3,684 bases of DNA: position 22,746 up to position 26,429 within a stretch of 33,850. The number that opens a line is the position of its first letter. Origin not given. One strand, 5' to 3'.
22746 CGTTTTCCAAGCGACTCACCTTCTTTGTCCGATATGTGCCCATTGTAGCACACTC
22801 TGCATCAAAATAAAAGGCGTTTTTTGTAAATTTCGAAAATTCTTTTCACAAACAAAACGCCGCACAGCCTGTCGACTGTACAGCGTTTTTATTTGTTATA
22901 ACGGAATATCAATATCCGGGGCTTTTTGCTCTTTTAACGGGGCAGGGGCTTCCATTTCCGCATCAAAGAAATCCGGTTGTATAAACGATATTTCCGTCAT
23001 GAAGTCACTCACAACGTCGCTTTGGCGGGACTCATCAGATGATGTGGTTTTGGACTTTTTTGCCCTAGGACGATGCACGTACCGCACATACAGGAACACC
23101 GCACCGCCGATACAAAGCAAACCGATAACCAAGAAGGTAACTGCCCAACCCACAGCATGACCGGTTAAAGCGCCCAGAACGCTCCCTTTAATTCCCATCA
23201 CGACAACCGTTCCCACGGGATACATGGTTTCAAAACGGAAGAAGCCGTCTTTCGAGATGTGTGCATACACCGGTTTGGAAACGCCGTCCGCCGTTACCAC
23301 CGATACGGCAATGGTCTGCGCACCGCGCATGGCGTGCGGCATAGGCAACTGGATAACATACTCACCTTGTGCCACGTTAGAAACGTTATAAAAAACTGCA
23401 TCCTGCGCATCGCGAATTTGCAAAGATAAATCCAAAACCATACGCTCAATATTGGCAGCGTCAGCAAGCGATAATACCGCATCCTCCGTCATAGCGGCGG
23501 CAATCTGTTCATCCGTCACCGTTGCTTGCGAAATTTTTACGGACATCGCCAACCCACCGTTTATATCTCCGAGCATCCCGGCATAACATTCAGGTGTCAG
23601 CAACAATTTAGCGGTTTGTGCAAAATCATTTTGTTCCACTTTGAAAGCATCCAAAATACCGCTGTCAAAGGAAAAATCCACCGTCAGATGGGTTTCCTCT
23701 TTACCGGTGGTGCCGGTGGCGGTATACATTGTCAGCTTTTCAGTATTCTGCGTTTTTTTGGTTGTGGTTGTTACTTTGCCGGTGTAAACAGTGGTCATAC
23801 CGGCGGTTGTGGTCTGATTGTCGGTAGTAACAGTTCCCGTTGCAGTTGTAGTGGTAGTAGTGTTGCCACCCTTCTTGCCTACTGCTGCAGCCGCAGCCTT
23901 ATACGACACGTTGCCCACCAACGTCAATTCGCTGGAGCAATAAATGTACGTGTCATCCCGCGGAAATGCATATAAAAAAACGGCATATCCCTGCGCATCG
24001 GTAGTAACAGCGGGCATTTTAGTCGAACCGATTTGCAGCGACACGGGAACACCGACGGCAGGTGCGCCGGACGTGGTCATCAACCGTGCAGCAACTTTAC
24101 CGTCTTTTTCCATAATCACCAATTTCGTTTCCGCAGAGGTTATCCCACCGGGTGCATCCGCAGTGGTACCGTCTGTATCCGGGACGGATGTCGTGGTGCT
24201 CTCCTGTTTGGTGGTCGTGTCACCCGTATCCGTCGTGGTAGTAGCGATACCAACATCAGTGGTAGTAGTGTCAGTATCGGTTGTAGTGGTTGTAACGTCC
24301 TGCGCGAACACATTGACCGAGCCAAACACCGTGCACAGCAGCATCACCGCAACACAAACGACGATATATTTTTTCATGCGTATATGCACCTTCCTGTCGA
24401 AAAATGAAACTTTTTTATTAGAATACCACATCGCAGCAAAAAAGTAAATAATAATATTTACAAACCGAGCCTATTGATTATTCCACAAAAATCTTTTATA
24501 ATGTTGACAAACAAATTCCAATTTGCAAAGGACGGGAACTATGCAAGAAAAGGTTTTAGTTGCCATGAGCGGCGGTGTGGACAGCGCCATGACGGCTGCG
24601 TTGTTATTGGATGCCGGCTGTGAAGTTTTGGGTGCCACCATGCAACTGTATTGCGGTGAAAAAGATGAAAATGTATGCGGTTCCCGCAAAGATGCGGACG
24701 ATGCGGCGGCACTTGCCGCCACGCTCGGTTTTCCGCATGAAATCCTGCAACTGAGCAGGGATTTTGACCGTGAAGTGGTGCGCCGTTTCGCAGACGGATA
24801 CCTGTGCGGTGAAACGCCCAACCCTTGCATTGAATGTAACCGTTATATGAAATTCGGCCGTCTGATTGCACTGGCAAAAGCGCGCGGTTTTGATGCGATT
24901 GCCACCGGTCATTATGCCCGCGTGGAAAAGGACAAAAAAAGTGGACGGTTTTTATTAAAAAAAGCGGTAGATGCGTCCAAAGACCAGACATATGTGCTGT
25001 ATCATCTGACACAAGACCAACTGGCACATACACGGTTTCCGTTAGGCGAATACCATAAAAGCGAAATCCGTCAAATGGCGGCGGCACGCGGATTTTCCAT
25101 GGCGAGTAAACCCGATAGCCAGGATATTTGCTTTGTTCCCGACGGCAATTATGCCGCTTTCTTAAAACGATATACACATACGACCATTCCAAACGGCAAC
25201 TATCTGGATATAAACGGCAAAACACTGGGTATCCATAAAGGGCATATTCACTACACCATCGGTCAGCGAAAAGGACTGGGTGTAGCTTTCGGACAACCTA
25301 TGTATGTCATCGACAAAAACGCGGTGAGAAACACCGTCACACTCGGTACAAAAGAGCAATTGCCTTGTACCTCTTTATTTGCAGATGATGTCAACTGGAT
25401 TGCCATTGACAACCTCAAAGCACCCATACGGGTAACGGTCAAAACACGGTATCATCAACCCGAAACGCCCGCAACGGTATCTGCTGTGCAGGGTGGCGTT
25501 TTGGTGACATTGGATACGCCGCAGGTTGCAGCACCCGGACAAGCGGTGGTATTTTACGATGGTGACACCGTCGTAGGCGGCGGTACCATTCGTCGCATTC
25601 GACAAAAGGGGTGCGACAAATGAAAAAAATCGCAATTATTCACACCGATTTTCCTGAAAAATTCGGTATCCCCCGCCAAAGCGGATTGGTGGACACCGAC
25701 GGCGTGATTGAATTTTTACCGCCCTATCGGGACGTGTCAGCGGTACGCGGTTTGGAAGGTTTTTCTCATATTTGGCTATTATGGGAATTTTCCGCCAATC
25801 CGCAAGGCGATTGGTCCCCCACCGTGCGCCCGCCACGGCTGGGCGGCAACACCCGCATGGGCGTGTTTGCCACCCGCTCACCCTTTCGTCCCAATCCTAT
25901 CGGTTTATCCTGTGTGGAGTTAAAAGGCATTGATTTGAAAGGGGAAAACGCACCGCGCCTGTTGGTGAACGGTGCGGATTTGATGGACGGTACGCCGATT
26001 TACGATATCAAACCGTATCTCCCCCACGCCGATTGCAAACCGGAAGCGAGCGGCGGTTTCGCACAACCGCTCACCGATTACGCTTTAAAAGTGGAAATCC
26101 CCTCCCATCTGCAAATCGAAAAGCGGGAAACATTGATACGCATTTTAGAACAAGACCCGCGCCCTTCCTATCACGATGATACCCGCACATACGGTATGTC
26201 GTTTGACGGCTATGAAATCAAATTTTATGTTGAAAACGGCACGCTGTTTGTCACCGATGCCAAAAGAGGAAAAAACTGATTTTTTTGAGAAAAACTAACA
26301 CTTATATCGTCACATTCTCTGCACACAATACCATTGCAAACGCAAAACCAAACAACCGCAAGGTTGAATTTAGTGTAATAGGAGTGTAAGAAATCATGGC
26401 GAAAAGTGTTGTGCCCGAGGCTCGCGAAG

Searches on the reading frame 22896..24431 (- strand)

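Call 64: search_protein_families(library=pfam, proteins=[window:22896-24431:-], max_evalue=0.001)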
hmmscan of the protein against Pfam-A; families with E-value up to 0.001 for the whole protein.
window:22896-24431:- (511 aa): 2 families
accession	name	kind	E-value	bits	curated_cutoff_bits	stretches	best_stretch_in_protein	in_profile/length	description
PF21827.1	New_glue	-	3.3e-05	24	31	1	19-84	1-63/94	New glue protein family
PF07690.21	MFS_1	-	4.4e-05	23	33.4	1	415-467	136-187/347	Major Facilitator Superfamily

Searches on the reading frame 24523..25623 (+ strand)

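Call 64: search_protein_families(library=pfam, proteins=[window:24523-25623:+], max_evalue=0.001)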
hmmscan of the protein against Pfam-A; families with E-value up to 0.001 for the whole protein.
window:24523-25623:+ (366 aa): 5 families
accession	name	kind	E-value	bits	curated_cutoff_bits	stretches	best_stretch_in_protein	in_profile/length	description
PF03054.22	tRNA_Me_trans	-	4.4e-68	229.4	20.6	1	9-206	1-201/202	tRNA methyl transferase HUP domain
PF20258.4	tRNA_Me_trans_C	-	3.6e-18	66.1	20.6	1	284-356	3-77/77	Aminomethyltransferase beta-barrel domain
PF20259.3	tRNA_Me_trans_M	-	1.9e-17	63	27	1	212-275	2-65/66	tRNA methyl transferase PRC-barrel domain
PF02568.20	ThiI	-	0.00021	21.4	20.5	1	7-51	2-46/197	Thiamine biosynthesis protein (ThiI)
PF24167.1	DUF7411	-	0.00022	21.3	28.7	1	10-93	2-75/194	Family of unknown function (DUF7411)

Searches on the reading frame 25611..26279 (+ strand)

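Call 64: search_protein_families(library=pfam, proteins=[window:25611-26279:+], max_evalue=0.001)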
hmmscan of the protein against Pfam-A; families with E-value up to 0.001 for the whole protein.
window:25611-26279:+ (222 aa): 2 families
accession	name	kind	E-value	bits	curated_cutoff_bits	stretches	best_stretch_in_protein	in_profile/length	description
PF01980.22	TrmO_N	-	1.8e-44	151.1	26.8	1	19-141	1-116/116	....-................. O N-terminal domain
PF18389.7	TrmO_C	-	1.4e-10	41.6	27.1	1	168-208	22-65/65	TrmO C-terminal domain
